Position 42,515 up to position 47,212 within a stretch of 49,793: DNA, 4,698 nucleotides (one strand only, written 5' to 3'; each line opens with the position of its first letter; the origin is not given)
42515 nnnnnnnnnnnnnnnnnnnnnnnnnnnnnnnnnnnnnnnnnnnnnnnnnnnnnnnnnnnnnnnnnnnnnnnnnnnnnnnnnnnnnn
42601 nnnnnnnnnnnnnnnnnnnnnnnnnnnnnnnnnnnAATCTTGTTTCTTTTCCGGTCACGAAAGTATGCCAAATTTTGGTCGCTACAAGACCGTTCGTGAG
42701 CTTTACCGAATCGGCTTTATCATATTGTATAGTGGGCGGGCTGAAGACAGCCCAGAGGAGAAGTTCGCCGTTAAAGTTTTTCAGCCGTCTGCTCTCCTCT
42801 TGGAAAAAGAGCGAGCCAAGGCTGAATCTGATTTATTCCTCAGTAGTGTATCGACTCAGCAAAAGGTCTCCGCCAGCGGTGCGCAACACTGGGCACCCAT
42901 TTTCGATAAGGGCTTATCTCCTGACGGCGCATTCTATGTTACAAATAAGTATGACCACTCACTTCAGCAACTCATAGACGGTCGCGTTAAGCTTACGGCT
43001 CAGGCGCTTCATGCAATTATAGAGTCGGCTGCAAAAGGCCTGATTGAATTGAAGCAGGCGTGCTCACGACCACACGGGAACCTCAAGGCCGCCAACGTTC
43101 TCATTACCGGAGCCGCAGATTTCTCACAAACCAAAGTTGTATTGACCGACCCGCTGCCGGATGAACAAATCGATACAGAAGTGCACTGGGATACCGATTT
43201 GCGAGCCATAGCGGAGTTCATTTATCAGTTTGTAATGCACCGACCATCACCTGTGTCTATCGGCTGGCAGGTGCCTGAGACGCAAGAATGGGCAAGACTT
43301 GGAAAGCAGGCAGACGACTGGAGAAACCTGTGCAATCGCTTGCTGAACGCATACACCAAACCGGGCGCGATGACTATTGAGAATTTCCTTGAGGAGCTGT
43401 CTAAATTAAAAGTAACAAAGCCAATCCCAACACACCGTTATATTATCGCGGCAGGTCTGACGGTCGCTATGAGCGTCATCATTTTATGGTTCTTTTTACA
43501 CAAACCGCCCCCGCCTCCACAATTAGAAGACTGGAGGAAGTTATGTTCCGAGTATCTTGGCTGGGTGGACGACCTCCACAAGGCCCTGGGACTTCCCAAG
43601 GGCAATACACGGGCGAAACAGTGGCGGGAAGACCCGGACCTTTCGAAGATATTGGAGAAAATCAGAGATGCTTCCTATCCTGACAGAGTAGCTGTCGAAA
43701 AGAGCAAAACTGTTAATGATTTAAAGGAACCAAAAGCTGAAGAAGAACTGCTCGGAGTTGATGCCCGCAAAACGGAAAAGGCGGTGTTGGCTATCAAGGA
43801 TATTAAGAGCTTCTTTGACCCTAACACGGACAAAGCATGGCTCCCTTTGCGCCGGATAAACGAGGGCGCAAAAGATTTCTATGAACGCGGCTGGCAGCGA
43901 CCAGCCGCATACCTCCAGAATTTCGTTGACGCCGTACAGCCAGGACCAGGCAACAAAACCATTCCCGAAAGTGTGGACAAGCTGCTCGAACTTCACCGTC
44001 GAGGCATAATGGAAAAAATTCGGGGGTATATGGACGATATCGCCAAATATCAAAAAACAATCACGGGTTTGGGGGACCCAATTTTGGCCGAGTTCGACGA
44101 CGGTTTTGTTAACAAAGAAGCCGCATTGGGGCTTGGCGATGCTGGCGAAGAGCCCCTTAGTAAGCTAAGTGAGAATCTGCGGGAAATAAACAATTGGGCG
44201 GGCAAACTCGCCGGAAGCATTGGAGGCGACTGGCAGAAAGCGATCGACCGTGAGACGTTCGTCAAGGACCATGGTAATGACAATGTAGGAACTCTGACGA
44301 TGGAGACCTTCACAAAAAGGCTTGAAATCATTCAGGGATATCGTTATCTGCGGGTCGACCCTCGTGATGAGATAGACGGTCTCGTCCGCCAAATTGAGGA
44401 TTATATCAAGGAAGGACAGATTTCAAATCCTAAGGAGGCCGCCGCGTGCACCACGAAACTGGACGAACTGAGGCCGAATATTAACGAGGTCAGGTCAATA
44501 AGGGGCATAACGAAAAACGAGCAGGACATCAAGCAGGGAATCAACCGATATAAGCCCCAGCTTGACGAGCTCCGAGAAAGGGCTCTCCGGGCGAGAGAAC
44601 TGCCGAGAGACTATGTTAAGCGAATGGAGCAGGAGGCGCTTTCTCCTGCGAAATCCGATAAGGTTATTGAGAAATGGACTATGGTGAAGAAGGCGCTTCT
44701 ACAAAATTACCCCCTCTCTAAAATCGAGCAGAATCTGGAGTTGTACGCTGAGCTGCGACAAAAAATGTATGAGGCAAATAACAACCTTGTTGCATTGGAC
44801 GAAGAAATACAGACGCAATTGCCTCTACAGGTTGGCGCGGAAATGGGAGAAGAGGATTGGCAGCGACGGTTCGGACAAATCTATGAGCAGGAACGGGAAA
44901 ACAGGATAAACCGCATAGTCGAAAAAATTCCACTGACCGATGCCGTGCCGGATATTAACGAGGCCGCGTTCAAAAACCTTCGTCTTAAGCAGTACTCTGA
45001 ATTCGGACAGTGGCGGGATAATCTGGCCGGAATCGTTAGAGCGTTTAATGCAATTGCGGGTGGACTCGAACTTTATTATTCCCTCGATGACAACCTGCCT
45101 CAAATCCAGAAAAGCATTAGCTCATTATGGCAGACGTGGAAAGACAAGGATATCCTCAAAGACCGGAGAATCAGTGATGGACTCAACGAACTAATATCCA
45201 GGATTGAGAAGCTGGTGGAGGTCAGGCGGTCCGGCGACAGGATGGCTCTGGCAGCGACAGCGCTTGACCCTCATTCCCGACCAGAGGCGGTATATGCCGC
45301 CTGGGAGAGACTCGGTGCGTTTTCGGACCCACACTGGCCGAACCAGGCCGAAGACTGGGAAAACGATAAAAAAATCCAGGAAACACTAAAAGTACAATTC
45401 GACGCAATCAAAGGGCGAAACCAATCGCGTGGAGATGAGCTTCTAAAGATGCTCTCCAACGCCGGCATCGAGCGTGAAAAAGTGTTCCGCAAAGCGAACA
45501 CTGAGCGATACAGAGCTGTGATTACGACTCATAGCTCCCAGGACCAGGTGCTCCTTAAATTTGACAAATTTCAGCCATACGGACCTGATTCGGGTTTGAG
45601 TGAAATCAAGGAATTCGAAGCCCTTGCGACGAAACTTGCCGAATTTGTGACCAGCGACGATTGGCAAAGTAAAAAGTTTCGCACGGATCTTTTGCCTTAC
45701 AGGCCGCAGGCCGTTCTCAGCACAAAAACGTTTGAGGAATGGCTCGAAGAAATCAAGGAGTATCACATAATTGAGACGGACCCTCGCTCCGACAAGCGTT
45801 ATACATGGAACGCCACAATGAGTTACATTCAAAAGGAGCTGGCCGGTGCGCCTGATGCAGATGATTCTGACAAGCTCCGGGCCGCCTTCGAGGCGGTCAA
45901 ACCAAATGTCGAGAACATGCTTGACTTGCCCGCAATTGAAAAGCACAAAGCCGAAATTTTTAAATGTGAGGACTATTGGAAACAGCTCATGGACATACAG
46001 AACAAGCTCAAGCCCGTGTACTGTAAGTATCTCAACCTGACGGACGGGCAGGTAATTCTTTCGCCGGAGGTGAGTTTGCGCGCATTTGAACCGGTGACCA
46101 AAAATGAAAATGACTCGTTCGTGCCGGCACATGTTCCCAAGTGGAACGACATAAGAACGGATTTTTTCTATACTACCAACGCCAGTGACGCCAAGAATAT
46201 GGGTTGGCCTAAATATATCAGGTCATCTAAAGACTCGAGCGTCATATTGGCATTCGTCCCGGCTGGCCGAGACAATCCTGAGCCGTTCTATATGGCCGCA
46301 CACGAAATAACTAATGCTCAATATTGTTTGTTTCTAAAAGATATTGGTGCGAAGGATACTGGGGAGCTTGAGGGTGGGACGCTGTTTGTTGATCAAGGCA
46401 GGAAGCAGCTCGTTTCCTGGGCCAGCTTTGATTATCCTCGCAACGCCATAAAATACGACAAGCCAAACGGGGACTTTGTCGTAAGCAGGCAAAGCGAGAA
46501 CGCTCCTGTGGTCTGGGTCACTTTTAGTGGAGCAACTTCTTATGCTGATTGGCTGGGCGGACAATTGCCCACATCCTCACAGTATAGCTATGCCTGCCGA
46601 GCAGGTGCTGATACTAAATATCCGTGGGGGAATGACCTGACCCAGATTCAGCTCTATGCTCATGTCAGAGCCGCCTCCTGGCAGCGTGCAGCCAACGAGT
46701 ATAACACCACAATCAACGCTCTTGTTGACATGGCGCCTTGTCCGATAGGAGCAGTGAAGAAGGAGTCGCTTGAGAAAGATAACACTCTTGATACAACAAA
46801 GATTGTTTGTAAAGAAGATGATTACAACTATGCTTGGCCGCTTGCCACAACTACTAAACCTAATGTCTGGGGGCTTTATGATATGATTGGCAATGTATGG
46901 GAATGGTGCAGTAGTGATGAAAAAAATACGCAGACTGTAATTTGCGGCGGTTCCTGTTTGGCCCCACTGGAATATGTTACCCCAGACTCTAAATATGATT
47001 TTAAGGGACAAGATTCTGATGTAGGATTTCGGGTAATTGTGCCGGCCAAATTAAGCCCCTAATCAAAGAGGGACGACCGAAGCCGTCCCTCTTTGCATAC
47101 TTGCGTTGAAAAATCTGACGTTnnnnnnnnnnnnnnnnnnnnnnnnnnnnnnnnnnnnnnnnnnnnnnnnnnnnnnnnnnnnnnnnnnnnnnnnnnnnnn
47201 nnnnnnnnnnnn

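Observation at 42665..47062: PpkA-position membrane kinase appears catalytically dead and carries an FGE-sulfatase-type sensor domain; no FHA or PP2C partner in the cluster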

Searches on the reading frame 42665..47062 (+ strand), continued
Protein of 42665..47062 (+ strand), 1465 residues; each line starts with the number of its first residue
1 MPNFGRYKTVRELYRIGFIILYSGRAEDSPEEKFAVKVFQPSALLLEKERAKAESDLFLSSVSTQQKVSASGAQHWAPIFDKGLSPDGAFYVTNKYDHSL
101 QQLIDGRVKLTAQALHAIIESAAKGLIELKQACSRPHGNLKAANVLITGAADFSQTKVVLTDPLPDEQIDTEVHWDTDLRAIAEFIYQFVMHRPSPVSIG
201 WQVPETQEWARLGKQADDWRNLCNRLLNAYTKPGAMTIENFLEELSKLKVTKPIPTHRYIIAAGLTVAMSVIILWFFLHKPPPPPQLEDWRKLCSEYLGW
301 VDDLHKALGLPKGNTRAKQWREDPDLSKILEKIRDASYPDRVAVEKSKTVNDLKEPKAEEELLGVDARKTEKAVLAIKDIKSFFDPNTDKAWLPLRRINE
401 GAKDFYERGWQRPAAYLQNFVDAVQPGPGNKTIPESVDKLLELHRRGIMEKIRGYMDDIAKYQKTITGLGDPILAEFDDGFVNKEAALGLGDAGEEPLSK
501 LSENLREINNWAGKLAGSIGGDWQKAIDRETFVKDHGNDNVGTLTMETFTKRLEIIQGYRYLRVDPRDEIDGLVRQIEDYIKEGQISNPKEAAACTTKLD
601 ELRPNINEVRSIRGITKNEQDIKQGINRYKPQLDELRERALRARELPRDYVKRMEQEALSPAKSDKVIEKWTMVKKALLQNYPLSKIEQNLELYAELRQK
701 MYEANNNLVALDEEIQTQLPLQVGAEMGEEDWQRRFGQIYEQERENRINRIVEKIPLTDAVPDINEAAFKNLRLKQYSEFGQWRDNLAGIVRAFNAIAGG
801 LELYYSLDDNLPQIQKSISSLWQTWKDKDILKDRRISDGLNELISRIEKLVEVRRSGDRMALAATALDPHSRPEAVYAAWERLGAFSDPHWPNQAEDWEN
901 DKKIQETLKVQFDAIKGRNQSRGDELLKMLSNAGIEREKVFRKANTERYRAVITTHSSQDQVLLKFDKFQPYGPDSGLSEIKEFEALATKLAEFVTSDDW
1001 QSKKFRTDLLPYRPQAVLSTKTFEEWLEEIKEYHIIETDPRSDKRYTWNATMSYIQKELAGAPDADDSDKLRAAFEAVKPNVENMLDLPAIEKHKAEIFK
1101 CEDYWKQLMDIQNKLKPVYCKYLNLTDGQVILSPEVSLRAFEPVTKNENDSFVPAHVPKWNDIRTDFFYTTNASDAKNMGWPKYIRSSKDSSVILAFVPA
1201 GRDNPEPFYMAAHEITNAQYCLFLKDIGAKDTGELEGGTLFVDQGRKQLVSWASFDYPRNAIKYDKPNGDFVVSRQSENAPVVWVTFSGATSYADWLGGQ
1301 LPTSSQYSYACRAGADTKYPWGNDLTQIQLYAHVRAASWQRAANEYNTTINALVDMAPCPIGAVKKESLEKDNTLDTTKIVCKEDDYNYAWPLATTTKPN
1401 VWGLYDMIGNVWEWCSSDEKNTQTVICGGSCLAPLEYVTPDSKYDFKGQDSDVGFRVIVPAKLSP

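Call 19: find_encoding_contigs(protein=P0025, flank=10000, max_places=2)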
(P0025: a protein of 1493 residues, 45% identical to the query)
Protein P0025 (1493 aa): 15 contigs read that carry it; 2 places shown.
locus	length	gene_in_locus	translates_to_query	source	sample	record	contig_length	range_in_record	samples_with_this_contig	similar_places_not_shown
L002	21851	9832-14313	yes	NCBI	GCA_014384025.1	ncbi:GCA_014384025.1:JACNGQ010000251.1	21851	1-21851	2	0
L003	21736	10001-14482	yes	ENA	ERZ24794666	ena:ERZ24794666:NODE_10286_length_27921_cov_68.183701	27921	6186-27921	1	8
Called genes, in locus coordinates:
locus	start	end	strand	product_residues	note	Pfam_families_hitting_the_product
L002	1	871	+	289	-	PF00004:AAA (weak), PF07724:AAA_2, PF07728:AAA_5, PF10431:ClpB_D2-small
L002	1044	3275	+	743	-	PF05954:Phage_GPD, PF04717:Phage_base_V, PF22178:Gp5_trimer_C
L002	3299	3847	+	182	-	PF13503:DUF4123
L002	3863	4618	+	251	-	-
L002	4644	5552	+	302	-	-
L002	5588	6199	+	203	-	-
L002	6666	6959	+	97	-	PF05488:PAAR_motif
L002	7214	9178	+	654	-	-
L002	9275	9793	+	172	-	-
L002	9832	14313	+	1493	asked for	PF03781:FGE-sulfatase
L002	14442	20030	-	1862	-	PF05860:TPS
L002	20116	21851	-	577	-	PF03865:ShlB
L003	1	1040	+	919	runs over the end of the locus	PF02861:Clp_N, PF13191:AAA_16, PF23569:NBD_SMAX1, PF00004:AAA, PF17871:AAA_lid_9, PF00004:AAA, PF07724:AAA_2, PF07728:AAA_5, +10 more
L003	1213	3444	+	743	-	PF05954:Phage_GPD, PF04717:Phage_base_V, PF22178:Gp5_trimer_C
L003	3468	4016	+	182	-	PF13503:DUF4123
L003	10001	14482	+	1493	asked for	PF03781:FGE-sulfatase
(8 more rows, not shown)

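Call 20: find_encoding_contigs(protein=P0114, flank=10000, max_places=2)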
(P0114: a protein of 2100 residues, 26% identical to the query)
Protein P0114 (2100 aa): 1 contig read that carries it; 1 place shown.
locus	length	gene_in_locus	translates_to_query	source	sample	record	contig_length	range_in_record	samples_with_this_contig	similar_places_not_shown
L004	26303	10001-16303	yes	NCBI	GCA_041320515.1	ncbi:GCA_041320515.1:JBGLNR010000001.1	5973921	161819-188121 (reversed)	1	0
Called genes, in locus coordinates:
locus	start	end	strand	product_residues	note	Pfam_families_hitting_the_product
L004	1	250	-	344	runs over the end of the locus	PF01193:RNA_pol_L, PF01000:RNA_pol_A_bac, PF03118:RNA_pol_A_CTD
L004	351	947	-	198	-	PF00163:Ribosomal_S4, PF22421:SYY_C-terminal (faint), PF01479:S4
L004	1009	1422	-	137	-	PF00411:Ribosomal_S11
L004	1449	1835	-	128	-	PF00416:Ribosomal_S13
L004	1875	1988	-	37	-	PF00444:Ribosomal_L36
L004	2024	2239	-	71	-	PF01176:eIF-1a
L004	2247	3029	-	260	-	PF00557:Peptidase_M24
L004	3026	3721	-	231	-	PF00406:ADK, PF13207:AAA_17, PF05191:ADK_lid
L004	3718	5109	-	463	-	PF00344:SecY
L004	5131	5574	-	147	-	PF00828:Ribosomal_L27A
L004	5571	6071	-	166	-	PF00333:Ribosomal_S5, PF03719:Ribosomal_S5_C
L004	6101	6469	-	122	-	PF00861:Ribosomal_L18p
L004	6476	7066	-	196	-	PF00347:Ribosomal_L6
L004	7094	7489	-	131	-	PF00410:Ribosomal_S8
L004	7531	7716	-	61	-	PF00253:Ribosomal_S14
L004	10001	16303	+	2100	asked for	PF03781:FGE-sulfatase (faint)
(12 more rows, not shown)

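Call 98: predict_structure(alignment_id=A8)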
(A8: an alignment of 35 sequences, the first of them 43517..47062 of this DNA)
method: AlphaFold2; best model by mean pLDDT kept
length: 1181 residues; sequences in the alignment: 35
mean_pLDDT: 82.7   pTM: 0.42
mean pLDDT of the five models: 82.7, 81.6, 80.4, 79.7, 75.4
residues with pLDDT >= 90: 293; 70-90: 729; 50-70: 129; < 50: 30
segments of 3 or more residues with pLDDT < 50: 1069-1076, 1078-1082, 1098-1110
pLDDT, mean of each block of 10 residues (from residue 1): 82 90 87 88 90 90 85 74 87 92 89 90 88 89 85 87 86 90 82 88 80 87 89 74 84 80 84 85 84 86 80 89 86 86 86 85 85 80 89 89 84 86 90 86 80 89 91 89 92 91 90 92 88 91 86 89 92 91 91 93 87 93 94 92 92 90 89 83 81 85 91 87 77 79 88 82 81 69 75 89 89 86 80 75 81 83 83 78 70 71 90 85 88 92 89 82 86 76 87 78 91 91 83 67 64 58 58 48 52 54 40 73 67 75 64 66 64 78 39
secondary structure, 60 per line:
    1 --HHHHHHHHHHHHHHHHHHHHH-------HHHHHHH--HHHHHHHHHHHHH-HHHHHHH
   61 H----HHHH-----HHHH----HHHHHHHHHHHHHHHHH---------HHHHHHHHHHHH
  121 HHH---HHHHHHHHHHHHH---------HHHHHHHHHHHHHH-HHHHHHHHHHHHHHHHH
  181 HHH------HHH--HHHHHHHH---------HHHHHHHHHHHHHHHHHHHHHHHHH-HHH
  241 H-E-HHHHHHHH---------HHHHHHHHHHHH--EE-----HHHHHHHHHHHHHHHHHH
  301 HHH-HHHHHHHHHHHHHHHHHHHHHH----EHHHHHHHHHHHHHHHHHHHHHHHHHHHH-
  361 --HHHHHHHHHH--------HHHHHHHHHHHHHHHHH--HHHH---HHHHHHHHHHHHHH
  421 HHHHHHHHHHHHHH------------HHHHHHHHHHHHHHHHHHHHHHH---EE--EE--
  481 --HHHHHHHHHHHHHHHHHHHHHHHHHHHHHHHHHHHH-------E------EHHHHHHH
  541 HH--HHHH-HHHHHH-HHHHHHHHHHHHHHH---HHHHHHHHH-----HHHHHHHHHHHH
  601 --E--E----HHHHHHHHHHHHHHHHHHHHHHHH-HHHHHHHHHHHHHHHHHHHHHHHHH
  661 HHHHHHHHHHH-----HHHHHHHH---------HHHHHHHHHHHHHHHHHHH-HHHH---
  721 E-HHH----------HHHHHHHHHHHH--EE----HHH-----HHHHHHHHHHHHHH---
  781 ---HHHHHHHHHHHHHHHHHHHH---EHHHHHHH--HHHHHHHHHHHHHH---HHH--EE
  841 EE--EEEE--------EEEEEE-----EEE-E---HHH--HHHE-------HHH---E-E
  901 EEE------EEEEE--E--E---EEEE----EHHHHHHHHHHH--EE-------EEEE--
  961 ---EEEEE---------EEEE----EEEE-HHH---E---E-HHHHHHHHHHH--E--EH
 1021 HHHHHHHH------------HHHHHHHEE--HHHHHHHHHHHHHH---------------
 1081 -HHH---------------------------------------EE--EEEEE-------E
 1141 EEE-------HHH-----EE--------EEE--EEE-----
elements in order (helices of 4 or more, strands of 3 or more residues): H3-23 H31-37 H40-52 H54-61 H66-69 H75-78 H83-99 H109-123 H127-139 H149-162 H164-183 H195-202 H212-236 H238-241 H245-252 H262-273 H283-303 H305-326 H332-359 H363-372 H381-397 H400-403 H407-434 H447-469 H483-518 H534-542 H545-548 H550-555 H557-571 H575-583 H589-600 H611-634 H636-671 H677-684 H694-712 H714-717 H736-747 H764-777 H784-803 H808-814 H817-830 E839-842 E845-848 E857-862 E868-870 E900-903 E910-914 E924-927 H933-943 E955-958 E964-968 E978-981 E986-989 H1003-1013 H1020-1028 H1041-1047 H1052-1065 E1128-1132 E1140-1143 E1169-1171 E1174-1176

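Call 101: fold_search(model_id=the predicted structure, library=pdb)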
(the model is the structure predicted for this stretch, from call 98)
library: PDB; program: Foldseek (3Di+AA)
matches with E <= 10: 137; with E <= 0.001: 29
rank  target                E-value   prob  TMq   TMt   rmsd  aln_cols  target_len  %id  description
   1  1y1e                  1.1e-06  1.00  0.13  0.50   8.2       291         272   20  human formylglycine generating enzyme (released 2005-05-31)
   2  1y1h_X                1.7e-06  1.00  0.13  0.49   8.3       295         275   20  human formylglycine generating enzyme, oxidised Cys refined as hydroperoxide (released 2005-05-31)
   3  5ssz                  1.9e-06  1.00  0.13  0.49   8.2       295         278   19  Crystal Structure of wild-type human formylglycine generating enzyme bound to Cu(I) (released 2023-08-23)
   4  1z70_X                1.9e-06  1.00  0.14  0.49   8.9       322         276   19  1.15A resolution structure of the formylglycine generating enzyme FGE (released 2005-07-22)
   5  6muj_D                2.0e-06  1.00  0.14  0.49   8.5       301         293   20  Formylglycine generating enzyme bound to copper (released 2019-02-27)
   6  6xtq_A                2.2e-06  1.00  0.13  0.43   9.6       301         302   22  Crystal structure reveals non-coordinative binding of O2 to the copper center of the formylglycine-generating enzyme - (released 2021-01-27)
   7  6s07_A                2.2e-06  1.00  0.13  0.42   9.5       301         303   22  Structure of formylglycine-generating enzyme at 1.04 A in complex with copper and substrate reveals an acidic pocket f (released 2019-06-26)
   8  2aii_X                2.3e-06  1.00  0.13  0.50   8.8       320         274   19  wild-type Formylglycine generating enzyme reacted with iodoacetamide (released 2005-12-13)
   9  1y1j_X                2.3e-06  1.00  0.13  0.49   9.0       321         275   19  human formylglycine generating enzyme, sulfonic acid/desulfurated form (released 2005-05-31)
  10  2afy_X                2.6e-06  1.00  0.13  0.50   7.9       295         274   20  Formylglycine generating enzyme C341S mutant (released 2005-12-13)
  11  2aft_X                2.8e-06  1.00  0.13  0.50   7.9       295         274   20  Formylglycine generating enzyme C336S mutant (released 2005-12-13)
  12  2q17_D                2.8e-06  1.00  0.13  0.47  10.1       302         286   19  Formylglycine Generating Enzyme from Streptomyces coelicolor (released 2008-04-01)
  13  5ssx_A                3.3e-06  1.00  0.13  0.49   8.3       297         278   19  Crystal Structure human formylglycine generating enzyme E130D mutant (released 2023-08-23)
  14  6muj_A                3.4e-06  1.00  0.14  0.50   6.9       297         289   21  Formylglycine generating enzyme bound to copper (released 2019-02-27)
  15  6xtp_A                3.4e-06  1.00  0.13  0.46   8.9       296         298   22  Crystal structure reveals non-coordinative binding of O2 to the copper center of the formylglycine-generating enzyme - (released 2021-01-27)
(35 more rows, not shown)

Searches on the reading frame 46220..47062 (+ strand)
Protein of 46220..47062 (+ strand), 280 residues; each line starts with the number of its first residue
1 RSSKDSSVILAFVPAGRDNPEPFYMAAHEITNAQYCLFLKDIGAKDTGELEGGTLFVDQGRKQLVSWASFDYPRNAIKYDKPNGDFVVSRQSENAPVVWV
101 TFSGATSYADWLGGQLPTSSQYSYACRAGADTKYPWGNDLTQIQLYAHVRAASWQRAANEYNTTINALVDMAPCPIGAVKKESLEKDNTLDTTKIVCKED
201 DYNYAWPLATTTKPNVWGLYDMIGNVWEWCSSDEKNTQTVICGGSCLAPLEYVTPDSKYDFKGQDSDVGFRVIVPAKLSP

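Call 63: search_solved_structures(query=window:46220-47062:+, max_evalue=0.001, show_alignments=3)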
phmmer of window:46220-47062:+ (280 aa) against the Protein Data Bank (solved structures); distinct sequences matched with E-value up to 0.001: 21.
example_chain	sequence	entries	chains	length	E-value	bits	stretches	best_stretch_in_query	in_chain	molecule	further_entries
2afy_X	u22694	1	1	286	4.6e-16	62.2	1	13-149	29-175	Sulfatase modifying factor 1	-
2aft_X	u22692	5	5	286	4.8e-16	62.1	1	13-149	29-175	Sulfatase modifying factor 1 | Sulfatase-modifying factor 1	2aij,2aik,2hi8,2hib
2aii_X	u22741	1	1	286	4.9e-16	62.1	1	13-149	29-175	Sulfatase modifying factor 1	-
1y1e_X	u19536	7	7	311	6.7e-16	61.7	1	13-154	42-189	C-alpha-formyglycine-generating enzyme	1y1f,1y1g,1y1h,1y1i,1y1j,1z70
31dc_A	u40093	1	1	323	7.1e-16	61.6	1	13-154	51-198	Formylglycine-generating enzyme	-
5ssy_A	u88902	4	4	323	7.2e-16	61.6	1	13-154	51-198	Formylglycine-generating enzyme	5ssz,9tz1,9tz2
5ssx_A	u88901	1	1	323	2.1e-15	60.1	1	13-154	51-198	Formylglycine-generating enzyme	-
8aru_A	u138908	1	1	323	5.3e-15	58.7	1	13-154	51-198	Formylglycine-generating enzyme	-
5nxl_A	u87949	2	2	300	2.8e-14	56.4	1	76-143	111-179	Non-specific serine/threonine protein kinase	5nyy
6s07_A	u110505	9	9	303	2.9e-14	56.3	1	76-143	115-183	Formylglycine-generating enzyme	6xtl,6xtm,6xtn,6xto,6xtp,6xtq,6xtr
6muj_A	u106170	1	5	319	9.6e-13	51.3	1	21-172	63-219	Formylglycine-generating enzyme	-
2q17_A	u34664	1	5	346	1.1e-12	51.2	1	21-168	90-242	formylglycine generating enzyme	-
1y4j_A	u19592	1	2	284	1.1e-11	47.8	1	79-139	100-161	Sulfatase modifying factor 2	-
6vqp_A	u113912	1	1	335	1.7e-08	37.3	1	23-139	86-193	CalU17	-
7ml6_A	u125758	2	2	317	7.2e-08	35.3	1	23-139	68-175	CalU17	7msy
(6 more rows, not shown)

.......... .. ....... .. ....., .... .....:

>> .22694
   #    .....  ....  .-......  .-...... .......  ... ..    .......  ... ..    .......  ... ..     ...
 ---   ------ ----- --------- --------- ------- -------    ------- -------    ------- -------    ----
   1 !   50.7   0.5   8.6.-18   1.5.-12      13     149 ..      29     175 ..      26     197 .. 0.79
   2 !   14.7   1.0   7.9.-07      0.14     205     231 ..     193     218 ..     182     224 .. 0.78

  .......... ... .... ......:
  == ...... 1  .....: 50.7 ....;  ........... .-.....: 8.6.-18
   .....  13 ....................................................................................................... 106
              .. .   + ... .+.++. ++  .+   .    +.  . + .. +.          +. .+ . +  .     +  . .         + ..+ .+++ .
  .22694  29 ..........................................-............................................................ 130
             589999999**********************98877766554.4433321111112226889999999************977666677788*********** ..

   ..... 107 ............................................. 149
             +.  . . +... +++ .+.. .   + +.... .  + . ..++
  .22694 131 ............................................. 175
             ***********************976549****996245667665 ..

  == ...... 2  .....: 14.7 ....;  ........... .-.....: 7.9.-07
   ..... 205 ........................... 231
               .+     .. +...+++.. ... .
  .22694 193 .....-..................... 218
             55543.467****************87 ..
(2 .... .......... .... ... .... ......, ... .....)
